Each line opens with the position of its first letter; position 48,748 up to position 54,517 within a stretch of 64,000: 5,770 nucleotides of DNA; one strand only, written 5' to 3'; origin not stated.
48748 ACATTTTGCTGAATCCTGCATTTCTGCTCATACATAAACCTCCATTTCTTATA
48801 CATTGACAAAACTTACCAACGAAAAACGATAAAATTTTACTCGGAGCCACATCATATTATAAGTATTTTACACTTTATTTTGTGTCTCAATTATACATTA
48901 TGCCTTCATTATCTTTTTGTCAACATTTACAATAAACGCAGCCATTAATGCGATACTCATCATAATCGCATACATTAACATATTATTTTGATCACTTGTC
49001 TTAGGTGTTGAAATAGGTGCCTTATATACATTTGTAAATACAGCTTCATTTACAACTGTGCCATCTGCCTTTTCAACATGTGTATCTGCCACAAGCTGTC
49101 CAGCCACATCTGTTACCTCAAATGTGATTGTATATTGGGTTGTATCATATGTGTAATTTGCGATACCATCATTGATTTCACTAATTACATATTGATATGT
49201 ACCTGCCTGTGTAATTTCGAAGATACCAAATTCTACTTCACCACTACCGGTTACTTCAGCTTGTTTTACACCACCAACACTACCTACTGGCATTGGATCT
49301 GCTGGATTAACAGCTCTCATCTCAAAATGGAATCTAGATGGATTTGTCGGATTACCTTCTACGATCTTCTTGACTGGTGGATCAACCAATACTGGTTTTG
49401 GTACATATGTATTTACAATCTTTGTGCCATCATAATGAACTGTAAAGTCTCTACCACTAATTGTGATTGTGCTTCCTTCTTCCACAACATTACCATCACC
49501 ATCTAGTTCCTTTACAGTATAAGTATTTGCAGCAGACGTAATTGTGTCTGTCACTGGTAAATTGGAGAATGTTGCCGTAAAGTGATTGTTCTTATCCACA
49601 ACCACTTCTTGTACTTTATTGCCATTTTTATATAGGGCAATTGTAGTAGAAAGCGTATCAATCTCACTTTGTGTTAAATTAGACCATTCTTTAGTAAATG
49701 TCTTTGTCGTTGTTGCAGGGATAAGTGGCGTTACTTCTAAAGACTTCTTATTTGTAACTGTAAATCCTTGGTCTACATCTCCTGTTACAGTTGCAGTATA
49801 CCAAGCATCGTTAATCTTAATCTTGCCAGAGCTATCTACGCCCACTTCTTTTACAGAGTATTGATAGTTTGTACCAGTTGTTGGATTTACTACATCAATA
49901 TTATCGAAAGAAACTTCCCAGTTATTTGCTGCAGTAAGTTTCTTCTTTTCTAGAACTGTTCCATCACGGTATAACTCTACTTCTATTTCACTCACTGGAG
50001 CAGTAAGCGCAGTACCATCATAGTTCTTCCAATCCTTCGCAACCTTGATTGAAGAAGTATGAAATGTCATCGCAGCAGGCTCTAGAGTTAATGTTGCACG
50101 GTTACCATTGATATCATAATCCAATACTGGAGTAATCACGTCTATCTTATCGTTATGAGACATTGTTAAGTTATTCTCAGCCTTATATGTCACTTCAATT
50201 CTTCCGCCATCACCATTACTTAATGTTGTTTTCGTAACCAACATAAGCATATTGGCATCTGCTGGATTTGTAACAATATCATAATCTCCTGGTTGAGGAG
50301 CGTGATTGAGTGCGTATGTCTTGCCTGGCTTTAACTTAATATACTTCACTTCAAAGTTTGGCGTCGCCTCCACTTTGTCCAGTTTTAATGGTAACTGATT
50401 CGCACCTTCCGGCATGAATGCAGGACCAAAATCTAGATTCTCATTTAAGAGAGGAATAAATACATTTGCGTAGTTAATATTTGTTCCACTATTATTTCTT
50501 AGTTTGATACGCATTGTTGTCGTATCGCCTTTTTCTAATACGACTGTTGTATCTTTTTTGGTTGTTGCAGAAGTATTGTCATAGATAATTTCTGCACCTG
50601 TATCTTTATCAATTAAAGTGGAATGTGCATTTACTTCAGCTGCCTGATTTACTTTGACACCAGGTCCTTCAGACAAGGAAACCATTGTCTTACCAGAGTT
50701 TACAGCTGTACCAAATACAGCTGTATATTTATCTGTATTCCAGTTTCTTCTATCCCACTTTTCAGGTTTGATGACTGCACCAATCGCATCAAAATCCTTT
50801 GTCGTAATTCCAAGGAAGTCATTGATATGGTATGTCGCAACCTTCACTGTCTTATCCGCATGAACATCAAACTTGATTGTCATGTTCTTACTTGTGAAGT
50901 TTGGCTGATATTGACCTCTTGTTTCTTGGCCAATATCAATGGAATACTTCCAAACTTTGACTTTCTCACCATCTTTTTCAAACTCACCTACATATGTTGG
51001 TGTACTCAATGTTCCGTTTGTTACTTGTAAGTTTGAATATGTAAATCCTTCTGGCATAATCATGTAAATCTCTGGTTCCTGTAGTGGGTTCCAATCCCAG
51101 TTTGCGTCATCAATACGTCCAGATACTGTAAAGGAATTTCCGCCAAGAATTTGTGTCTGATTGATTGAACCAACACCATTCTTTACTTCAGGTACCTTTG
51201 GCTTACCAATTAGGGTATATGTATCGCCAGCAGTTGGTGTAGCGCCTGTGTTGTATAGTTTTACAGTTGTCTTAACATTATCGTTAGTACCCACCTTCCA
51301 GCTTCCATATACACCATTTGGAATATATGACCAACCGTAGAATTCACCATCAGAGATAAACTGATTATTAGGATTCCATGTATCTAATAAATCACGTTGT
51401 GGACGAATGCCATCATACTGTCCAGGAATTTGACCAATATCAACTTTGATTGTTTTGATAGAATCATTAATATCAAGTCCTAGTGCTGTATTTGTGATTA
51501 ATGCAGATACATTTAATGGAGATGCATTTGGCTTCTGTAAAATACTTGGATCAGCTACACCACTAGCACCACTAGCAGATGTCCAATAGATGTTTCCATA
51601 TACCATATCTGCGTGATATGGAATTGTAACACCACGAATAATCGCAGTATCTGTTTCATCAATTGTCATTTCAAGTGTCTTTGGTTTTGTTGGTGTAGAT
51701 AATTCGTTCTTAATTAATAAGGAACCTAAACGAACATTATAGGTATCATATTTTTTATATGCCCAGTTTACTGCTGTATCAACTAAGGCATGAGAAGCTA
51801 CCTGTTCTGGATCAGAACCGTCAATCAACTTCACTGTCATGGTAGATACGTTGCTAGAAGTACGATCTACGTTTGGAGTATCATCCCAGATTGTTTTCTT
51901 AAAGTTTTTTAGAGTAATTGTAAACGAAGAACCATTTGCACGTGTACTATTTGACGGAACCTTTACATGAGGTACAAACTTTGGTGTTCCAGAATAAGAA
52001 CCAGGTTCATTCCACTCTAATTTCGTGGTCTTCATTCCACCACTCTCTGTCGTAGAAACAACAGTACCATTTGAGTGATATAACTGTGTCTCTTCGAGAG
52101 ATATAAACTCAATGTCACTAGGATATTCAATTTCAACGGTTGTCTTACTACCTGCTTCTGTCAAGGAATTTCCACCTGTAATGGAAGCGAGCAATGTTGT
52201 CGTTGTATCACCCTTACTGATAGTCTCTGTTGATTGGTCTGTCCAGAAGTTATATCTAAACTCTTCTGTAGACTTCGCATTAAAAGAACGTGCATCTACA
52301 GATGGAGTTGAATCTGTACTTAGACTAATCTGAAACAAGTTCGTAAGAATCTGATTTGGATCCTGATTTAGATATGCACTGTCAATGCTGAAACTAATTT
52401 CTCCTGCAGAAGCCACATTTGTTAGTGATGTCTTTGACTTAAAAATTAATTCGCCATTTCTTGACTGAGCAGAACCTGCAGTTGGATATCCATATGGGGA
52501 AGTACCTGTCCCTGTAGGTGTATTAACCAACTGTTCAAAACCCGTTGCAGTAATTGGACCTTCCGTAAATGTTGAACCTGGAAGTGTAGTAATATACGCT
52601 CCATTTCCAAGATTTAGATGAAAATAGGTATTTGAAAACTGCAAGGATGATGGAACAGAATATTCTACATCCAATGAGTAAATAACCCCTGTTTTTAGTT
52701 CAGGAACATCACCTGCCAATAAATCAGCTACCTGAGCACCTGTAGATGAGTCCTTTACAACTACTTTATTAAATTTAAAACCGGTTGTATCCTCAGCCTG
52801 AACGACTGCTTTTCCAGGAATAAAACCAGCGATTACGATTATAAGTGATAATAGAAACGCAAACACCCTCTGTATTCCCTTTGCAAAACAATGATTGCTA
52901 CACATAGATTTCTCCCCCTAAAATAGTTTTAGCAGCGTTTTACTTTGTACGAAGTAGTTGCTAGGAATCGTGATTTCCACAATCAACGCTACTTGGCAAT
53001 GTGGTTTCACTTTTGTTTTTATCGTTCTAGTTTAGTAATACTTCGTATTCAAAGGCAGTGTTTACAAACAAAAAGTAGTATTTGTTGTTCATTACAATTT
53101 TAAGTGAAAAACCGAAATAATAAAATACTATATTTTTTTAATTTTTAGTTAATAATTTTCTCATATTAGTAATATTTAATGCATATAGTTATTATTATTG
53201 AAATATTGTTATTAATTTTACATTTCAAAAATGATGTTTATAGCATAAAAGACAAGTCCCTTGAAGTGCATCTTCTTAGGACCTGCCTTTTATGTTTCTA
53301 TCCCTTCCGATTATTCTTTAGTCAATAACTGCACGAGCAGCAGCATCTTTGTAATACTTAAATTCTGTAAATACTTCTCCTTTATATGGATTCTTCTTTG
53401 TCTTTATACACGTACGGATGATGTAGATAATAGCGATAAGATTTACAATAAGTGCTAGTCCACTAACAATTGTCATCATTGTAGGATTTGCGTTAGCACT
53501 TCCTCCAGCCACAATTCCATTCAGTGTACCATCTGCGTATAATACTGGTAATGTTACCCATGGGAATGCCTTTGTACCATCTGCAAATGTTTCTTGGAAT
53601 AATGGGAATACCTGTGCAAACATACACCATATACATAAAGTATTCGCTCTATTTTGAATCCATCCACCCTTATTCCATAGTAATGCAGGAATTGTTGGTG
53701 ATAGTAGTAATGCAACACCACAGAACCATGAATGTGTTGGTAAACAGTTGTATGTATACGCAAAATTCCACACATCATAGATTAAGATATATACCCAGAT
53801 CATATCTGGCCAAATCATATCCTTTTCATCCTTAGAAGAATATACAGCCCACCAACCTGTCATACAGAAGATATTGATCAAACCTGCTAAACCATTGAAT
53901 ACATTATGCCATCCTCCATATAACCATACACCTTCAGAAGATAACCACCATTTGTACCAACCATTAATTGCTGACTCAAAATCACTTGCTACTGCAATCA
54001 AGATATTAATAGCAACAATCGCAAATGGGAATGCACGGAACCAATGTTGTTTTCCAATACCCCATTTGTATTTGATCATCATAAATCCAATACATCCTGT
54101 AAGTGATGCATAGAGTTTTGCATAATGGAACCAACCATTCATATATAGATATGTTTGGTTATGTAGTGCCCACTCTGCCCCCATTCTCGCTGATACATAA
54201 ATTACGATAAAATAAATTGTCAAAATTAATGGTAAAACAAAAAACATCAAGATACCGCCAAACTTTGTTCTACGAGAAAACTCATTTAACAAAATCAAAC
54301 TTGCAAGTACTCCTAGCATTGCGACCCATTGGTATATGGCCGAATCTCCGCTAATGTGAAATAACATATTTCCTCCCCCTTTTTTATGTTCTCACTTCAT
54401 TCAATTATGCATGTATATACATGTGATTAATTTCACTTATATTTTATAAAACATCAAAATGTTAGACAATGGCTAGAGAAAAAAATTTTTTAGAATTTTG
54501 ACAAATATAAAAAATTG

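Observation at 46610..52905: Tandem pair of large adhesin-like surface proteins with non-canonical [ST]PKT[GS]D sorting signals and no sortase nearby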

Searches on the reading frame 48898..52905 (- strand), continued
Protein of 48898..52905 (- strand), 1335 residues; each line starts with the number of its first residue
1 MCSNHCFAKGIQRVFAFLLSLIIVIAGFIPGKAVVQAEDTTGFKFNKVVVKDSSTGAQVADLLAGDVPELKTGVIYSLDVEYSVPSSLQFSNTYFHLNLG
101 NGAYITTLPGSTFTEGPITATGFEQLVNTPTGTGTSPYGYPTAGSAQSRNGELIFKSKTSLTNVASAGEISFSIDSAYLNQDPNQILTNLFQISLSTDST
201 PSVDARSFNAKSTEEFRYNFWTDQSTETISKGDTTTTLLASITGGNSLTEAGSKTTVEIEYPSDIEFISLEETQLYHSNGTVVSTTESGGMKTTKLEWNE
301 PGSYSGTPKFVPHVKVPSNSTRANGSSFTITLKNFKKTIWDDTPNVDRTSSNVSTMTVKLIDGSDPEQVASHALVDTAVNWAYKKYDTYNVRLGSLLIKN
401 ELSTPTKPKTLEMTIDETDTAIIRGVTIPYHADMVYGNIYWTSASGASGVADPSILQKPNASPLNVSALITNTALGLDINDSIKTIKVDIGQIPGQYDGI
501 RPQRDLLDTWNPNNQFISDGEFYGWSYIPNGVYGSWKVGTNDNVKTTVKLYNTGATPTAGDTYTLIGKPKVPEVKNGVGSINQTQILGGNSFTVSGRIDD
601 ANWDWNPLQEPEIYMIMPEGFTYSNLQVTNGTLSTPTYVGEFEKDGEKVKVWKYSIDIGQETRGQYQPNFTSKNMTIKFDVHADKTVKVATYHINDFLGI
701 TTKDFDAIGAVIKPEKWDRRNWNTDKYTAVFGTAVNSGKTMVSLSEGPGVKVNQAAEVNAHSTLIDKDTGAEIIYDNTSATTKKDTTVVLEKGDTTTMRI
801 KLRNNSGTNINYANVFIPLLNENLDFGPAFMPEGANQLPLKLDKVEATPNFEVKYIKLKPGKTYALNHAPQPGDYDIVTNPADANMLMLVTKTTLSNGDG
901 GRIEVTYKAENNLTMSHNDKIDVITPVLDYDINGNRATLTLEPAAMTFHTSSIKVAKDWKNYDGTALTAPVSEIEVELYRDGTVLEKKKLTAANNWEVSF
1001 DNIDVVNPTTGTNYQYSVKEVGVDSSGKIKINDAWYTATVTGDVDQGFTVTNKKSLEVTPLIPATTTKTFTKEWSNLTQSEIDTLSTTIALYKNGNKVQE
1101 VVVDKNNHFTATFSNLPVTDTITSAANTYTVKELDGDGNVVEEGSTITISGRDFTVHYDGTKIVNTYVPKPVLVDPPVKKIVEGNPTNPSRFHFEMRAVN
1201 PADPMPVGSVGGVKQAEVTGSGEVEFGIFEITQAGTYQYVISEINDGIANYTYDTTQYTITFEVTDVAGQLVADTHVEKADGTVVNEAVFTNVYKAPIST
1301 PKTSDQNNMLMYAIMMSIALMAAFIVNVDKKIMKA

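Call 63: search_protein_families(library=ncbifam, proteins=[P0026, P0023, P0031, P0052], max_evalue=1)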
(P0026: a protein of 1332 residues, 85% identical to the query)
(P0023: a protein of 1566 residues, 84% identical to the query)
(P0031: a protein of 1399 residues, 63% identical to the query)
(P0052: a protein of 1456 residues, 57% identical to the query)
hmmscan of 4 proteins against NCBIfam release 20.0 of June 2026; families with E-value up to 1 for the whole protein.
P0026 (1332 aa): 3 families
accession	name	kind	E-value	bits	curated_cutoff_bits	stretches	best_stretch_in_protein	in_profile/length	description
TIGR03786.1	strep_pil_rpt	domain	3.7e-13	49.5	31.85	1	1226-1290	6-70/70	streptococcal pilin isopeptide linkage domain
NF045517.1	halo_surf_dom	domain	0.39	10.9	40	0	1092-1132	41-83/88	BGTF surface domain-containing protein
NF038353.1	FxLYD_dom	domain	0.51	10.3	23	0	1068-1099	9-41/71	FxLYD domain-containing protein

P0023 (1566 aa): 5 families
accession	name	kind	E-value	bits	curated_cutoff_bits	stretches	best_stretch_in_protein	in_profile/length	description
TIGR03786.1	strep_pil_rpt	domain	4.9e-20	71.6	31.85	2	1461-1524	7-70/70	streptococcal pilin isopeptide linkage domain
NF038353.1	FxLYD_dom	domain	0.0061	16.4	23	0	1298-1333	5-41/71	FxLYD domain-containing protein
TIGR01167.1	LPXTG_anchor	domain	0.01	16.5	15.9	1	1530-1559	3-31/34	LPXTG cell wall anchor domain-containing protein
NF047697.1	ThioredTrxAClost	equivalog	0.056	13.6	140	0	1317-1334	74-91/105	thioredoxin TrxA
NF045517.1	halo_surf_dom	domain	0.17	12.1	40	1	959-1021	16-79/88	BGTF surface domain-containing protein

P0031 (1399 aa): 0 families

P0052 (1456 aa): 3 families
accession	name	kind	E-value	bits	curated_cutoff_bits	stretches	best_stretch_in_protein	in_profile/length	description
TIGR03786.1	strep_pil_rpt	domain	7e-23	80.7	31.85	2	1154-1213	1-61/70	streptococcal pilin isopeptide linkage domain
NF053819.1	EF0750_LPXTG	subfamily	0.0027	18.2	47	1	1393-1453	40-104/105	EF2685/EF0750 family sortase-dependent surface protein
NF033799.1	inhib_PhrA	subfamily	0.58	10.2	40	0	4-18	2-16/44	PhrA family phosphatase inhibitor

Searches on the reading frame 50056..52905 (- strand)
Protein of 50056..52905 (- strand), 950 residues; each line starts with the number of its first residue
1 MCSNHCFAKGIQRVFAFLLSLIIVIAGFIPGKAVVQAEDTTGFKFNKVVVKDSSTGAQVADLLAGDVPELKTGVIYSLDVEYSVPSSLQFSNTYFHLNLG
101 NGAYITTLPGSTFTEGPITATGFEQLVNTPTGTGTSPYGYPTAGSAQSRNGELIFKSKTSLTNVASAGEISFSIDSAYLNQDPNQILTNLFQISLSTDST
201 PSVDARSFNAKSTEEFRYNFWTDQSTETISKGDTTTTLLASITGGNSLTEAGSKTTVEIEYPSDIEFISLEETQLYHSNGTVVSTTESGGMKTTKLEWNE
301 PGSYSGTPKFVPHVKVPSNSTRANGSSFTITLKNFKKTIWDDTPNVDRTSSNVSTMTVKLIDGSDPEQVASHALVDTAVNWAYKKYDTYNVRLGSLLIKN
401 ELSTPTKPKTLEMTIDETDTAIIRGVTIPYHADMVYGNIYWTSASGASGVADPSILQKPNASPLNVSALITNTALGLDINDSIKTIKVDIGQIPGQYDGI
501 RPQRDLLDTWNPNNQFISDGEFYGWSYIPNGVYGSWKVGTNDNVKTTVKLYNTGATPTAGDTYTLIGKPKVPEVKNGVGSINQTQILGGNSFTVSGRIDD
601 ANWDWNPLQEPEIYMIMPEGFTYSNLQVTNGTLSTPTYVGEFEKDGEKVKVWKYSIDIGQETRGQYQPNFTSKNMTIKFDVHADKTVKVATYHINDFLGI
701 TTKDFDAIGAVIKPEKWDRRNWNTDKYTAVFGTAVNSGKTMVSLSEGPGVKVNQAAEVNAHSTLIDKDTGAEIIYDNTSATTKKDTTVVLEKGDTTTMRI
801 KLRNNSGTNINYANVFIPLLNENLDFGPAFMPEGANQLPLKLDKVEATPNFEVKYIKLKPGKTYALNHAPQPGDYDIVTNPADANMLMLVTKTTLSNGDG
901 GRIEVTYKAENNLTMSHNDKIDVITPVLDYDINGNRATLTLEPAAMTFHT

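Call 66: predict_structure(alignment_id=A2)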
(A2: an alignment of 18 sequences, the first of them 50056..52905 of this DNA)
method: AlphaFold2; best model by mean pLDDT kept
length: 950 residues; sequences in the alignment: 18
mean_pLDDT: 78.6   pTM: 0.54
mean pLDDT of the five models: 78.6, 76.9, 74.8, 73.7, 68.3
residues with pLDDT >= 90: 250; 70-90: 465; 50-70: 175; < 50: 60
segments of 3 or more residues with pLDDT < 50: 1-9, 27-37, 377-385, 508-514, 519-521, 661-668, 716-723
pLDDT, mean of each block of 10 residues (from residue 1): 43 60 50 48 92 90 89 88 86 90 82 79 86 56 67 87 87 73 67 90 89 68 72 82 69 87 94 86 93 92 73 90 85 83 59 84 60 51 47 75 81 87 86 91 93 85 72 82 92 82 56 49 70 73 84 85 76 73 87 85 58 85 89 85 80 78 47 78 85 85 63 53 54 64 76 75 82 88 89 89 80 90 90 90 88 92 92 92 92 80 89 84 93 84 89
secondary structure, 60 per line:
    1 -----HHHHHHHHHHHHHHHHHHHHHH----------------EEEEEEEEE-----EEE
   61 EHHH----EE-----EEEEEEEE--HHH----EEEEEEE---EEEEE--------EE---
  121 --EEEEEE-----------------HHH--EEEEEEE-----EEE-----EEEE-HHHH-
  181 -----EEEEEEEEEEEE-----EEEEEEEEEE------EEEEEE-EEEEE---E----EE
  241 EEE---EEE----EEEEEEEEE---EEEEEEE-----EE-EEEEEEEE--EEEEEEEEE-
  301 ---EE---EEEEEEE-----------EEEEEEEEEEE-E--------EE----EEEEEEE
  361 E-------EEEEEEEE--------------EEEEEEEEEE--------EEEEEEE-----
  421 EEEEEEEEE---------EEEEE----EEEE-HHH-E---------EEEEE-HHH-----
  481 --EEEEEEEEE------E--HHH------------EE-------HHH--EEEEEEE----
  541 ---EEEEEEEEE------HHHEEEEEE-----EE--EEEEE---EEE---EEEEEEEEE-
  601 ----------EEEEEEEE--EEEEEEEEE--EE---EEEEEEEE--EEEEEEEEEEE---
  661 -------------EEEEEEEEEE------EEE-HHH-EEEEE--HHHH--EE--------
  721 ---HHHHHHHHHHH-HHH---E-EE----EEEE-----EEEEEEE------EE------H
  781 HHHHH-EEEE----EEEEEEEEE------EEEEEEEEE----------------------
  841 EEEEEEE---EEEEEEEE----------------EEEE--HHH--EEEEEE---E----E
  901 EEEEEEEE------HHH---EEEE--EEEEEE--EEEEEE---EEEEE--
elements in order (helices of 4 or more, strands of 3 or more residues): H6-27 E44-52 E58-61 E76-83 E93-99 E103-107 E123-128 E151-157 E163-165 E171-174 H176-179 E186-197 E203-212 E219-224 E226-230 E239-243 E247-249 E254-262 E266-272 E281-288 E291-299 E309-315 E327-337 E354-361 E369-376 E391-400 E409-415 E421-429 E439-443 E448-451 E467-471 E483-491 E530-536 E544-552 E562-567 E577-581 E585-587 E591-599 E611-618 E621-629 E637-644 E647-657 E674-683 E690-692 E698-702 H705-708 H724-734 E750-753 E759-765 H780-785 E787-790 E795-803 E810-818 E841-847 E851-858 E875-878 E886-891 E900-908 E921-924 E927-932 E935-940 E944-948
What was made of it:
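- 52795..52905 (-): Predicted Sec signal peptide of the 1335-aa protein (residues 1-37, ...AVVQA|EDT). The helix at 6-27 has low pLDDT in the model (call 66).
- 50056..52794 (-): N-terminal passenger region (residues 38-950). All-beta, multi-domain, with no Pfam or PDB sequence match. It is 57-67% identical to proteins of Lancefieldella, Alloscardovia and Lachnospiraceae. AlphaFold model pLDDT 78.6 (call 66).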

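Call 69: fold_search(model_id=the predicted structure, library=pdb)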
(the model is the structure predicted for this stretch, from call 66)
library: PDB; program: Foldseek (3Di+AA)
matches with E <= 10: 1776; with E <= 0.001: 136
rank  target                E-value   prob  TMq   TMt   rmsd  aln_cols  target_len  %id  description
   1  4mmx_A                5.7e-13  1.00  0.13  0.13  30.7       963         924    8  Integrin AlphaVBeta3 ectodomain bound to the tenth domain of Fibronectin (released 2014-03-26)
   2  3fcs_A                7.0e-13  1.00  0.12  0.13  30.8       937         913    9  Structure of complete ectodomain of integrin aIIBb3 (released 2009-01-20)
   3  9b4h_A                1.3e-12  1.00  0.12  0.07  24.9       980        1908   10  Chlamydomonas reinhardtii mastigoneme filament (released 2024-04-10)
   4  4g1m_A                1.7e-12  1.00  0.12  0.13  31.0      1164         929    8  Re-refinement of alpha V beta 3 structure (released 2012-12-12)
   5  9e8a_A                4.6e-12  1.00  0.12  0.12  30.1       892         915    9  Integrin aIIbb3 bent conformation from human platelet membrane crude preparation (released 2025-10-15)
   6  3ije_A                1.1e-11  1.00  0.13  0.13  31.3      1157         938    8  Crystal structure of the complete integrin alhaVbeta3 ectodomain plus an Alpha/beta transmembrane fragment (released 2009-09-29)
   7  8t2v_A                1.5e-11  1.00  0.13  0.13  30.2       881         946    8  Cryo-EM Structures of Full-length Integrin alphaIIbbeta3 in Native Lipids (released 2023-07-26)
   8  7nxd_A                4.5e-11  1.00  0.12  0.12  23.6       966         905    9  Cryo-EM structure of human integrin alpha5beta1 in the half-bent conformation (released 2021-08-25)
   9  3fcs_C                6.5e-11  1.00  0.11  0.11  30.5       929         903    9  Structure of complete ectodomain of integrin aIIBb3 (released 2009-01-20)
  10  4cak_A                7.2e-11  1.00  0.12  0.13  27.0       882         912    8  Three-dimensional reconstruction of intact human integrin alphaIIbbeta3 in a phospholipid bilayer nanodisc (released 2013-10-30)
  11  6rqj_B                1.4e-10  1.00  0.16  0.20  25.8       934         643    9  Structure of human complement C5 complexed with tick inhibitors OmCI, RaCI1 and CirpT1 (released 2020-01-08)
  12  8xez_A                1.6e-10  1.00  0.13  0.13  26.4       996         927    8  Cryo-EM structure of integrin ITGAV/ITGB3 complex, conformation 5 (released 2024-12-18)
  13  4mmz_A                2.0e-10  1.00  0.12  0.13  30.9       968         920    9  Integrin AlphaVBeta3 ectodomain bound to an antagonistic tenth domain of Fibronectin (released 2014-03-26)
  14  6avq_A                2.8e-10  1.00  0.12  0.12  24.1       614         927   10  The Therapeutic Antibody LM609 Selectively Inhibits Ligand Binding to Human alpha-V beta-3 Integrin via Steric Hindran (released 2017-11-01)
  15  8gcd_A                3.1e-10  1.00  0.11  0.11  30.5       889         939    7  Full length Integrin AlphaIIbBeta3 in inactive state (released 2024-03-06)
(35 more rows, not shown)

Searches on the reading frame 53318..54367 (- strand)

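Call 45: search_protein_families(library=pfam, proteins=[window:53318-54367:-], max_evalue=0.00001)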
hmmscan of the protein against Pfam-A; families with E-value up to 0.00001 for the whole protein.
window:53318-54367:- (349 aa): 1 family
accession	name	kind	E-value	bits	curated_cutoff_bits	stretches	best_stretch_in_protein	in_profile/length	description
PF18948.5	DUF5692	-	1.3e-133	445.3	27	1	8-344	2-303/304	Family of unknown function (DUF5692)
